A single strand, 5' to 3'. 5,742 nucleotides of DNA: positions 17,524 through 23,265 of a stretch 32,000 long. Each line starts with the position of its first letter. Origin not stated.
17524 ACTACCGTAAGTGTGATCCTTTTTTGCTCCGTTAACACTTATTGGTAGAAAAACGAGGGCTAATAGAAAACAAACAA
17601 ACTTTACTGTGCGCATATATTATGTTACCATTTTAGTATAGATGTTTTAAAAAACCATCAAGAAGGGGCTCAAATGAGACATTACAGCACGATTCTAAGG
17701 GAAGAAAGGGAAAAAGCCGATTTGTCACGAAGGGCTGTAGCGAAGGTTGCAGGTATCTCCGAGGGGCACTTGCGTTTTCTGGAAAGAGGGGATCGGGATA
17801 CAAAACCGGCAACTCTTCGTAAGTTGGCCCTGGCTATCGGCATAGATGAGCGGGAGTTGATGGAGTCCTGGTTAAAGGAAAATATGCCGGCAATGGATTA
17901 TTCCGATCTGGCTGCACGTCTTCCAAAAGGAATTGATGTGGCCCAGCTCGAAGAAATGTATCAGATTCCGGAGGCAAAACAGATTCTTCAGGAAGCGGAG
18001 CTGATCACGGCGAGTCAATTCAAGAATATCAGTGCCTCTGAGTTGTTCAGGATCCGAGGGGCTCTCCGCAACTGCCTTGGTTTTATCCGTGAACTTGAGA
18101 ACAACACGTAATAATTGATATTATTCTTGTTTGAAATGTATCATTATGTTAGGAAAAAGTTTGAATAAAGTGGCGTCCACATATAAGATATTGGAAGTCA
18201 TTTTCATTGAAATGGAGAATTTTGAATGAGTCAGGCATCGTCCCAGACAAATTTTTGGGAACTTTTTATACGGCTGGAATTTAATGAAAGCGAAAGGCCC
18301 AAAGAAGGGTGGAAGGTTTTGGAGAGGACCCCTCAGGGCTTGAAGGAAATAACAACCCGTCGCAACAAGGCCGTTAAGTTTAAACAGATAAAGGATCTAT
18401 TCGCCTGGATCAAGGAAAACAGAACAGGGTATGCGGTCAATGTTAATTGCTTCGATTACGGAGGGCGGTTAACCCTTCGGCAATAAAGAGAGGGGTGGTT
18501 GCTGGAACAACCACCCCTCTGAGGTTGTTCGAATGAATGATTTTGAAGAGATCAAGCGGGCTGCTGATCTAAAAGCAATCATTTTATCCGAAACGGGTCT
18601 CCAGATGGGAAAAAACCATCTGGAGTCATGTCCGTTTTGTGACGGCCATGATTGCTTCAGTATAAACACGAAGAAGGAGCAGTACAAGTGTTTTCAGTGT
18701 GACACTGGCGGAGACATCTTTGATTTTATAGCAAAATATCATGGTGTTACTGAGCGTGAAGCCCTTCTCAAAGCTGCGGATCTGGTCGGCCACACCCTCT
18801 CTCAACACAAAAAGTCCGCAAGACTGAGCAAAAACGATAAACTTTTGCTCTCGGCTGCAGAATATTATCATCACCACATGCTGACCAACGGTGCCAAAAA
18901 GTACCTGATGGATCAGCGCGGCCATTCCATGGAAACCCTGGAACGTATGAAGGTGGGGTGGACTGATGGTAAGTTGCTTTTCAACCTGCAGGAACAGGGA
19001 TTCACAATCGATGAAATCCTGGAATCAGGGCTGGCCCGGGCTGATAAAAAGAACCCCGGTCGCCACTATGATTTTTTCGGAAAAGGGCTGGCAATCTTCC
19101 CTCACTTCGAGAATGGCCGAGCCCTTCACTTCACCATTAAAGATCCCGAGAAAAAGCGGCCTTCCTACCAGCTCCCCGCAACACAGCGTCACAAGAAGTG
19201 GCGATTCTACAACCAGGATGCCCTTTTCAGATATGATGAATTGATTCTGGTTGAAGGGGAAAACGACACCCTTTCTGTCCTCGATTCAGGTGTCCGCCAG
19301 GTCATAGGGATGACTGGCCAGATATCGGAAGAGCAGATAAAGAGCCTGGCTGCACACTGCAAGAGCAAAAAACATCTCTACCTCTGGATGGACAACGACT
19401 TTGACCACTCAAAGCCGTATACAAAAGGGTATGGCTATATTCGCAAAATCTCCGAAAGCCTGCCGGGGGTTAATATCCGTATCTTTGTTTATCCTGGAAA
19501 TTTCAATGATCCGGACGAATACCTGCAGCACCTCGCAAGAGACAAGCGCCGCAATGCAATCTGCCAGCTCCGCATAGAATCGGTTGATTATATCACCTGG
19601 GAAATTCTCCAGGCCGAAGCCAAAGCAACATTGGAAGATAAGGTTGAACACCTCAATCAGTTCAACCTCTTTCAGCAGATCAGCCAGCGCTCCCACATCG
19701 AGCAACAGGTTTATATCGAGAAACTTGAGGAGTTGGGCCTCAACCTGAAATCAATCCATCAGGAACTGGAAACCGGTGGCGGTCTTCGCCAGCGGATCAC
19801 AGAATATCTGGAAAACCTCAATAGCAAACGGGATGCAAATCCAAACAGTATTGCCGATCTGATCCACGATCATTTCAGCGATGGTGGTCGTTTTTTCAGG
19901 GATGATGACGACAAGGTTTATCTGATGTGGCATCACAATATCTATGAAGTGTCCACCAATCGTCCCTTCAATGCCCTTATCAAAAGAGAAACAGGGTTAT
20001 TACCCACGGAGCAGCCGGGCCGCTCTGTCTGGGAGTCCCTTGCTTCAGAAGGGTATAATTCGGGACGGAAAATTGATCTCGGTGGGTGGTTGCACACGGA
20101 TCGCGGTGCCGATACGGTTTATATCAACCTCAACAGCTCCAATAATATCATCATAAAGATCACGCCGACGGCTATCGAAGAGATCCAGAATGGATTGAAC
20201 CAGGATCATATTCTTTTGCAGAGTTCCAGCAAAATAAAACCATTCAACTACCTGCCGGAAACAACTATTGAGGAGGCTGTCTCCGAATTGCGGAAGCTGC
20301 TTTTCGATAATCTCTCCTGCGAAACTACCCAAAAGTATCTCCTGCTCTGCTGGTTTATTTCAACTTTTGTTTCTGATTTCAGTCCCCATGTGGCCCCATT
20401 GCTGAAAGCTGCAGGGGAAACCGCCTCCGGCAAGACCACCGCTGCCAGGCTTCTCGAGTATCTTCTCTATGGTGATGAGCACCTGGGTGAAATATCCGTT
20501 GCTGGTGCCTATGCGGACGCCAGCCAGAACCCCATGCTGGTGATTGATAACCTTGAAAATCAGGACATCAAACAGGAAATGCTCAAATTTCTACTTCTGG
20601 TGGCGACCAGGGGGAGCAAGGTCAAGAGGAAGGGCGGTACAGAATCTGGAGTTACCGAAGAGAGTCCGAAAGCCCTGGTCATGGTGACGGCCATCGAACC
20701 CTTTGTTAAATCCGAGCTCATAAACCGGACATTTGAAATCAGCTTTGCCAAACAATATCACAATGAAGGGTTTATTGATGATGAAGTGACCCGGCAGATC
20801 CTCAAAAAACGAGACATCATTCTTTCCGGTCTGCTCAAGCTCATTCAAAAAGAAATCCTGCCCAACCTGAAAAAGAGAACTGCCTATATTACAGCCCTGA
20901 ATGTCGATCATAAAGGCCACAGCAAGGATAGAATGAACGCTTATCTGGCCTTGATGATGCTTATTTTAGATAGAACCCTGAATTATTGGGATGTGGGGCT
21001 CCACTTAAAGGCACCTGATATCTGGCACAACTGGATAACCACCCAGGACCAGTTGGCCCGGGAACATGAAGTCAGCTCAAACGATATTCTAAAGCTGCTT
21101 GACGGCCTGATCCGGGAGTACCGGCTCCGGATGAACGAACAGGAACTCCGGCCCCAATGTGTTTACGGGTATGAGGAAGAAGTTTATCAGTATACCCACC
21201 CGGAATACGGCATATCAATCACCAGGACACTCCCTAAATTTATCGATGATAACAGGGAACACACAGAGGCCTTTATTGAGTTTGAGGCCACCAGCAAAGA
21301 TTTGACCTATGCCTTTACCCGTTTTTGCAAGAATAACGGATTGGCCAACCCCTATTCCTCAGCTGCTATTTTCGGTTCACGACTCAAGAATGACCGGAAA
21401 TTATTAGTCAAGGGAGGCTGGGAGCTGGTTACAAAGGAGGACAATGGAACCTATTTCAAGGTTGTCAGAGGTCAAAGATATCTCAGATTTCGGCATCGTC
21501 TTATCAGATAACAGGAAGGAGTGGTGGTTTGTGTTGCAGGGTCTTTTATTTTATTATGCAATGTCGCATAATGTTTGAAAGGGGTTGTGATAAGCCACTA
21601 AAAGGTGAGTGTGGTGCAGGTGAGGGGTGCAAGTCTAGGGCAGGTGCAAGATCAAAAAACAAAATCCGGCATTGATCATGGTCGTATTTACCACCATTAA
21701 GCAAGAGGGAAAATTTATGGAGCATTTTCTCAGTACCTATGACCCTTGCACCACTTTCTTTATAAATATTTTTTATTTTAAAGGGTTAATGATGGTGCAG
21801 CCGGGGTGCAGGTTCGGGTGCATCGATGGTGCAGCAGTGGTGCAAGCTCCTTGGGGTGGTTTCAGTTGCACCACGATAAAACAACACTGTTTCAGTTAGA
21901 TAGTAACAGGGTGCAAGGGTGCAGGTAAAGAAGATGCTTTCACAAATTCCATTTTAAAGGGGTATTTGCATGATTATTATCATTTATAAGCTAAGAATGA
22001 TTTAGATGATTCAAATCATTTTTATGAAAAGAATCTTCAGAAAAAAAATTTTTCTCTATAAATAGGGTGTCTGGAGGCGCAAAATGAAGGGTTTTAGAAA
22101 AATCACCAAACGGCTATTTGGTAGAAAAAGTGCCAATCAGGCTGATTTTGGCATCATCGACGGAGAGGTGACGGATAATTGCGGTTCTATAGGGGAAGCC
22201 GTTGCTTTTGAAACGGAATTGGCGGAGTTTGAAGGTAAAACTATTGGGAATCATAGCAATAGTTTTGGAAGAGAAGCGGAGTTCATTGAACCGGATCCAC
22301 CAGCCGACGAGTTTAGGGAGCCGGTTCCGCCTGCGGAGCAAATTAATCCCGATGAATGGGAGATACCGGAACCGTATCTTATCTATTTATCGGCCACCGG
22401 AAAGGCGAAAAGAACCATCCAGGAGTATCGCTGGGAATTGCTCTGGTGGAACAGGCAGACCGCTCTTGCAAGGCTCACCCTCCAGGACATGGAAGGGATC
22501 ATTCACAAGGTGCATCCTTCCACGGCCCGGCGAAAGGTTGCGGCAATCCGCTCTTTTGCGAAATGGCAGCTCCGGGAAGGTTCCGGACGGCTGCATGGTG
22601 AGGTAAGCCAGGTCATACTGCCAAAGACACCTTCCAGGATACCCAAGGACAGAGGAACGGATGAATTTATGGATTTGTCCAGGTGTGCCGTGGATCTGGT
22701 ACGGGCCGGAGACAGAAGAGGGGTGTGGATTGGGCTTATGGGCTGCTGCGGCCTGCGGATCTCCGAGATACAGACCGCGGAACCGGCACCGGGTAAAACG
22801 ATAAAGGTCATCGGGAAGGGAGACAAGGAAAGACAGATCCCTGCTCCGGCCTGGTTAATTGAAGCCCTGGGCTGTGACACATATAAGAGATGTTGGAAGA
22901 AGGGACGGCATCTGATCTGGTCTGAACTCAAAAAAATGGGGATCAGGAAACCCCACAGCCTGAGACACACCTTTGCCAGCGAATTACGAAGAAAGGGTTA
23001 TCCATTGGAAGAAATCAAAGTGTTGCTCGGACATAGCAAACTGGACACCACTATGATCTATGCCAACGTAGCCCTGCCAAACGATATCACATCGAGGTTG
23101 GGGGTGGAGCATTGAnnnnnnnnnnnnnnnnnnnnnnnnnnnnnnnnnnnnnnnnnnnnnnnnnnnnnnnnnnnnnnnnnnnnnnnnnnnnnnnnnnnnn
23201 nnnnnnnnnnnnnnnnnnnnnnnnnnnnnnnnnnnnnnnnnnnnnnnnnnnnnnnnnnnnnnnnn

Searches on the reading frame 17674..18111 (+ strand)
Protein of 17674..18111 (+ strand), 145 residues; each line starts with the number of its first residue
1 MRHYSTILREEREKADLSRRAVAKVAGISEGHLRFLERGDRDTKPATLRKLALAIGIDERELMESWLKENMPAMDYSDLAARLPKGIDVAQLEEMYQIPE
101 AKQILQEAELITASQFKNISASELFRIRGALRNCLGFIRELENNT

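Call 10: search_protein_families(library=pfam, proteins=[window:17674-18111:+], max_evalue=0.001)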
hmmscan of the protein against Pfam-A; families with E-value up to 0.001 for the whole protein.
window:17674-18111:+ (145 aa): 4 families
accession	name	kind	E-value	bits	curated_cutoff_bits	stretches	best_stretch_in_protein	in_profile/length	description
PF01381.28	HTH_3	-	3e-12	46.8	23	1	8-62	1-55/55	Helix-turn-helix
PF13560.12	HTH_31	-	1.5e-08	35.3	27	1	8-62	6-61/64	Helix-turn-helix domain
PF13413.12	HTH_25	-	5.2e-07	29.8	24.6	1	7-61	1-61/62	Helix-turn-helix domain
PF12844.13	HTH_19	-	5.1e-05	23.5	30.2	1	8-63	4-59/64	Helix-turn-helix domain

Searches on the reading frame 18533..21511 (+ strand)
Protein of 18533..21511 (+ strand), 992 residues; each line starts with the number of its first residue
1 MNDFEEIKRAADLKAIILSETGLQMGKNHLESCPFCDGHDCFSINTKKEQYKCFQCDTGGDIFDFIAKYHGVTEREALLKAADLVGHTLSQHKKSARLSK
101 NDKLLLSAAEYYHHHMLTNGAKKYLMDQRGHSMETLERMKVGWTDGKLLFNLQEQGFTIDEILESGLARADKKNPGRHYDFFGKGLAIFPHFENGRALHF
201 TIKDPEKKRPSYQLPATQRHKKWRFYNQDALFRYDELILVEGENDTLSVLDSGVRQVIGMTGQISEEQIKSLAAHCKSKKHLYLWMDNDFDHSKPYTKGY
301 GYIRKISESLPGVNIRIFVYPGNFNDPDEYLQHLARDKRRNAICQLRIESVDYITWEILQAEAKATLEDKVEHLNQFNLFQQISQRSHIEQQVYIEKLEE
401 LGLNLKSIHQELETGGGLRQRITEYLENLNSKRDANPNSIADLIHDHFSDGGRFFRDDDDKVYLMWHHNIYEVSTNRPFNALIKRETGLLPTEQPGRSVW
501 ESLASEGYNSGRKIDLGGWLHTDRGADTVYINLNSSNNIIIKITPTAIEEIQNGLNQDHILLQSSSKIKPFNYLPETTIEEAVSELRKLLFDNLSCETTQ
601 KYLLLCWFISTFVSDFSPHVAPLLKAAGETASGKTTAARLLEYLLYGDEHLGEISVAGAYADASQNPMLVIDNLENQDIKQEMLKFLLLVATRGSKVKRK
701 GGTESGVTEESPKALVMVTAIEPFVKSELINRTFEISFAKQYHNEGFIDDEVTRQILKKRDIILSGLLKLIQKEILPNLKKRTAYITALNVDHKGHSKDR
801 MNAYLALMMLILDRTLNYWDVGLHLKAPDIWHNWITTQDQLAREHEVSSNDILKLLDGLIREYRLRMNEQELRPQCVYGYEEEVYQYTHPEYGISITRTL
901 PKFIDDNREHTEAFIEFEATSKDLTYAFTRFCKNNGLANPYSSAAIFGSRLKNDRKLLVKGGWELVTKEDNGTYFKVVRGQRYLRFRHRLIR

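Call 10: search_protein_families(library=pfam, proteins=[window:18533-21511:+], max_evalue=0.001)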
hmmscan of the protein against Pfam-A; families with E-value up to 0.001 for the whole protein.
window:18533-21511:+ (992 aa): 3 families
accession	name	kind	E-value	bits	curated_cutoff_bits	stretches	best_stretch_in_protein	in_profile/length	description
PF01807.25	Zn_ribbon_DnaG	-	5.3e-13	49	24.9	1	4-93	6-97/98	CHC2 zinc finger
PF13155.12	Toprim_2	-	6.9e-07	30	22.1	1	238-331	1-88/88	Toprim-like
PF13662.12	Toprim_4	-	0.00089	19.9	25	0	235-308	1-72/85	Toprim domain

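Call 16: search_dna_similar(query=window:18533-21511:+, collection=plasmids, mode=protein, max_rows=15)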
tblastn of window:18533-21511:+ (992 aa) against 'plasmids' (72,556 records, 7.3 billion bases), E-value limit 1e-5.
Records with a match: 93; places in all: 98; records where one place covers at least 80% of the query: 0.
Best place of each record, by identity: <60% 93.
By first word of the organism name: Rhodococcus 13; Pseudomonas 12; Salmonella 8; Candidatus 4; Leptospira 4; Citrobacter 3; Persicobacter 3; Pasteurella 3; Neisseria 2; Listeria 2; and 36 more.
By predicted mobility (MOB-suite, as given by PLSDB): non-mobilizable 59; conjugative 24; mobilizable 10.
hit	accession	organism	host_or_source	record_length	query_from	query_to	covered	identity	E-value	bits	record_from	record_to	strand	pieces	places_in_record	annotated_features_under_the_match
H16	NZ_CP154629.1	Acetoanaerobium noterae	cell culture,Sludge of a digestion ...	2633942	2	412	41%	28.2%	2e-15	89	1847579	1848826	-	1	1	none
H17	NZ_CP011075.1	Brevibacillus laterosporus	Oryza sativa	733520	6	411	41%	25.6%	2e-20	105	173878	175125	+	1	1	dnaG: DNA primase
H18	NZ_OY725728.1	Monoglobus pectinilyticus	-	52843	4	408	41%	25.0%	1e-14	87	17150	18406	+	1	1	dnaG: DNA primase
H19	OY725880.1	Subdoligranulum variabile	-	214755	6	400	40%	25.2%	2e-14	86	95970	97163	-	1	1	none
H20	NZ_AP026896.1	Aeromonas caviae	Microbe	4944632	3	331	33%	30.2%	5e-30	137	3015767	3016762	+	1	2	none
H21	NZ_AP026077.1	Acaryochloris marina MBIC10699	cell culture,Ascidian, Diplosoma similis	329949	2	361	36%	26.3%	1e-14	87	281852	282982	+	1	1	dnaG: DNA primase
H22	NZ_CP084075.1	Fusobacterium vincentii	-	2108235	24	412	39%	24.1%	7e-8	65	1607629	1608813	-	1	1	none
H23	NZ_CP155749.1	Sphingomonas parapaucimobilis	Chinese cabbage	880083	4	376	38%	24.3%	1e-9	70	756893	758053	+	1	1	dnaG: DNA primase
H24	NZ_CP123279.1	Myxococcus sp. MxC21-1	bacteria,soil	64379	24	380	36%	25.3%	2e-8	66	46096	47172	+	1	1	dnaG: DNA primase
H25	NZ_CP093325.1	Bacillus sp. N5-665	whole organism,peat soil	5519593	5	358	36%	24.7%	3e-21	108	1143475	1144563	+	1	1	none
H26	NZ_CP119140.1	Neisseria gonorrhoeae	Homo sapiens,whole organism,blood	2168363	2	359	36%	23.5%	5e-13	82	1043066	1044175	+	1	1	none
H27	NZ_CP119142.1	Neisseria gonorrhoeae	Homo sapiens,whole organism,synovial ...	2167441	2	359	36%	23.5%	1e-12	81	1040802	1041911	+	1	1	none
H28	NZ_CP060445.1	Citrobacter cronae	Manis javanica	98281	13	345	34%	25.2%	3e-8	66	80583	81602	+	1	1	dnaG: DNA primase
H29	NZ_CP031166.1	Euzebya pacifica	-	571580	1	321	32%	26.1%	7e-10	71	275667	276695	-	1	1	dnaG: DNA primase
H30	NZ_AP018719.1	Sulfuricystis multivorans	-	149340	5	343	34%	24.3%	6e-9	68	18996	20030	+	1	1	dnaG: DNA primase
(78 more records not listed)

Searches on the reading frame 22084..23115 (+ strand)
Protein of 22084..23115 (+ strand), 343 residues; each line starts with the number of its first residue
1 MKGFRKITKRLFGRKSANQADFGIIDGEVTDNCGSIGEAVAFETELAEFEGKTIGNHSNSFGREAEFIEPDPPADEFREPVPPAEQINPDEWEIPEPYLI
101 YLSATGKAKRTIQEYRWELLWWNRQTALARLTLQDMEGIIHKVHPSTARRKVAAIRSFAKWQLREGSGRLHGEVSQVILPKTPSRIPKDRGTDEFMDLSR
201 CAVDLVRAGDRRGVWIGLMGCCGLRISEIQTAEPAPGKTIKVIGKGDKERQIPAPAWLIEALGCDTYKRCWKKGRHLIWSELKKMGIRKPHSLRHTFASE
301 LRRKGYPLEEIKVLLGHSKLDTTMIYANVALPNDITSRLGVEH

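Call 10: search_protein_families(library=pfam, proteins=[window:22084-23115:+], max_evalue=0.001)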
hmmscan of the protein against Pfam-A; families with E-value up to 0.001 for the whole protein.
window:22084-23115:+ (343 aa): 2 families
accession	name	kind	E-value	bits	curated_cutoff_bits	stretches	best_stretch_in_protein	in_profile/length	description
PF00589.27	Phage_integrase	-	3.9e-14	53.2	27.1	1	283-330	119-169/172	Phage integrase family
PF02899.23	Phage_int_SAM_1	-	0.00099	19.8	22.3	0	98-166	4-83/83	Phage integrase, N-terminal SAM-like domain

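Call 80: search_protein_families(library=ncbifam, proteins=[window:22084-23115:+], max_evalue=0.001)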
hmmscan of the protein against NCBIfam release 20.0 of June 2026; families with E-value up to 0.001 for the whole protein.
window:22084-23115:+ (343 aa): 9 families
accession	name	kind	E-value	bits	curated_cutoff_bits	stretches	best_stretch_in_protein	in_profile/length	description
TIGR02224.1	recomb_XerC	equivalog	3.8e-27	95.4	335.15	2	108-262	14-184/295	tyrosine recombinase XerC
NF001399.0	PRK00283.1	subfamily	3.2e-22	79.1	279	2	106-255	21-183/300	tyrosine recombinase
TIGR02225.1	recomb_XerD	equivalog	3.5e-21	75.8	329.6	2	98-260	3-178/290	site-specific tyrosine recombinase XerD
NF040815.2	recomb_XerA_Arch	equivalog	7.9e-21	74.8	220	1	97-330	2-255/263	site-specific tyrosine recombinase/integron integrase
TIGR02249.1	integrase_gron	subfamily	4.6e-11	42.6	265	1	287-330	255-301/315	integron integrase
NF011946.0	PRK15417.1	equivalog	8.7e-09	35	435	1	286-330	269-316/337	integron integrase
NF002331.0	PRK01287.1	subfamily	2.5e-08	33.3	371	1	282-331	267-314/365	site-specific tyrosine recombinase XerC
NF003462.0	PRK05084.1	equivalog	7.7e-08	31.4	267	1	289-330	304-345/360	tyrosine recombinase XerS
NF040693.1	recomb_GmtY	equivalog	0.00074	18.9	340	0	265-328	368-431/441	gamma-mobile-trio recombinase GmtY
